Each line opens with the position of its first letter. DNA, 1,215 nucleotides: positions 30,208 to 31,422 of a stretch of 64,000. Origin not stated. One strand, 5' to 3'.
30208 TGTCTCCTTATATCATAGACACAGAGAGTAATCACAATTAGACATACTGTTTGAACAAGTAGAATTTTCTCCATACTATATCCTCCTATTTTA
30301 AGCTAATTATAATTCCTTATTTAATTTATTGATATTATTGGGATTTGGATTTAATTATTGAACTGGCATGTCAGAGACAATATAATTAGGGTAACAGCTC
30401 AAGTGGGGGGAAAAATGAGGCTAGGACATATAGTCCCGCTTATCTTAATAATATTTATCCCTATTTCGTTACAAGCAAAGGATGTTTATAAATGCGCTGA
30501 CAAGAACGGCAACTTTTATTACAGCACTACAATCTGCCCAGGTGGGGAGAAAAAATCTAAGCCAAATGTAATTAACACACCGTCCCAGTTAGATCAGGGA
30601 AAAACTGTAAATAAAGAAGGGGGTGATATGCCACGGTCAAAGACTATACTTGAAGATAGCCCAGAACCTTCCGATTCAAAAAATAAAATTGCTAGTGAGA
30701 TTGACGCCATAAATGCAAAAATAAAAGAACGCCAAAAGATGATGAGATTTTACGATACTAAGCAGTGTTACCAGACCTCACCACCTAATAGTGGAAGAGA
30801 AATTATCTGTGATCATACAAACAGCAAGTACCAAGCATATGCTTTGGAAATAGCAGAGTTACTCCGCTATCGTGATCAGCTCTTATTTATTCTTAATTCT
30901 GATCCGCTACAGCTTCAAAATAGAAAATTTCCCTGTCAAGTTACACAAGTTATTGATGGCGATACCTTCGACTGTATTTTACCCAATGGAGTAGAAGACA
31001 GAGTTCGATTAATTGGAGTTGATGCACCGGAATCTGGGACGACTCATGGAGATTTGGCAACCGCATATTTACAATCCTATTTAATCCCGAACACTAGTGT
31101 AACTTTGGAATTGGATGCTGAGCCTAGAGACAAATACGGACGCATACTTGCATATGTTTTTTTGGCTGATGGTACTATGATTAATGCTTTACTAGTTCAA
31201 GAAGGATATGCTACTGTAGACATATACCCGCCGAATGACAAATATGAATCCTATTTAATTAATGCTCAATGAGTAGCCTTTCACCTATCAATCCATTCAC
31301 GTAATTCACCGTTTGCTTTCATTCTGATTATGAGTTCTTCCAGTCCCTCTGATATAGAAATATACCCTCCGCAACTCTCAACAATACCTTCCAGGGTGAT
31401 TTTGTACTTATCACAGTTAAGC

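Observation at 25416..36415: Satellite-like 10.9-kb element integrated in tRNA-Ala(CGC), bounded by a perfect 50-bp direct repeat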

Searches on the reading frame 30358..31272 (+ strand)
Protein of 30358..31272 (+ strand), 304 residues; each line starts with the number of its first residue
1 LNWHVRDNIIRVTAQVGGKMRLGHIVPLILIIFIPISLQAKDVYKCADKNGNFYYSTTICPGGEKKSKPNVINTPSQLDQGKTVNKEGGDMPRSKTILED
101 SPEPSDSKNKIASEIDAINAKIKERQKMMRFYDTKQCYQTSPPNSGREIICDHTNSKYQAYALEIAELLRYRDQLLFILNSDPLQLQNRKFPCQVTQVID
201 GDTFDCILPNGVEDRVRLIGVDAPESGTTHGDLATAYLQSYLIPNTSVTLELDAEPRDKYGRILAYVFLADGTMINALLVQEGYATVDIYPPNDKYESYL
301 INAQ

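Call 5: search_protein_families(library=pfam, max_evalue=0.01, proteins=[window:30358-31272:+])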
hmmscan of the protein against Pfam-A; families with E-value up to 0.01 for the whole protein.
window:30358-31272:+ (304 aa): 2 families
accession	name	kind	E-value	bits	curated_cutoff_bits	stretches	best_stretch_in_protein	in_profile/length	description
PF00565.23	SNase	-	9.6e-17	61.8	21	1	215-303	1-93/107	Staphylococcal nuclease homologue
PF13511.11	DUF4124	-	0.00025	21.7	22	1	37-75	8-46/56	Domain of unknown function (DUF4124)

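Call 6: search_protein_families(library=phrogs, max_evalue=0.01, proteins=[window:30358-31272:+])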
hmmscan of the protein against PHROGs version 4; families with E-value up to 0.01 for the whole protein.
window:30358-31272:+ (304 aa): 4 families
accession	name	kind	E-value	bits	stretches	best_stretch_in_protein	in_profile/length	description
phrog_452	-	DNA, RNA and nucleotide metabolism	2.7e-19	70.7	1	191-288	69-177/201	endonuclease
phrog_20876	-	DNA, RNA and nucleotide metabolism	1.3e-17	64.8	1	195-299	170-283/395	nuclease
phrog_8809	-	unknown function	4.9e-13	48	1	188-303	1096-1220/2317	-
phrog_18798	-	unknown function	5.6e-07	30.9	1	190-286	4-102/124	-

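Call 12: search_protein_families(library=ncbifam, max_evalue=0.01, proteins=[window:30358-31272:+])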
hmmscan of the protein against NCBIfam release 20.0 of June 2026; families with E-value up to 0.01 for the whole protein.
window:30358-31272:+ (304 aa): 2 families
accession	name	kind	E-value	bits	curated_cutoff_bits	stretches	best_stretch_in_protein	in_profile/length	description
NF047694.1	TnucaseNucIStaph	equivalog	9.8e-25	87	250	1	192-304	46-163/175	thermonuclease NucI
NF047969.1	CaNuclEcnA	equivalog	2.4e-13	50.3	180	2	231-289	66-124/151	calcium-activated nuclease EcnA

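Call 43: find_encoding_contigs(protein=window:30358-31272:+, flank=10000, max_places=5)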
Protein window:30358-31272:+ (304 aa): 1 contig read that carries it; 1 place shown.
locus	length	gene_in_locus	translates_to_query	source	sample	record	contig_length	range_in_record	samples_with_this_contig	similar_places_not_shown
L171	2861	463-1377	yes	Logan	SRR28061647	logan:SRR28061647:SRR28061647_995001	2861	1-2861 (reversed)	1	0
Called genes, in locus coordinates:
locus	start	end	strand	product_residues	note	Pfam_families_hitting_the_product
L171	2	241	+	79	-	?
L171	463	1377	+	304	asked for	PF00565:SNase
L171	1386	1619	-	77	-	-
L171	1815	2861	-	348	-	?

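Call 47: search_protein_families(library=padloc, max_evalue=0.1, proteins=[window:30358-31272:+])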
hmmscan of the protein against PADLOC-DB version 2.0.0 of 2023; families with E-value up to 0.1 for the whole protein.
window:30358-31272:+ (304 aa): 1 family
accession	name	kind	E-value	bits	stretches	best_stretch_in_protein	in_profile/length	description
PDLC01096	C3a212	-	2e-15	54.7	1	192-304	47-165/279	SNc+LTD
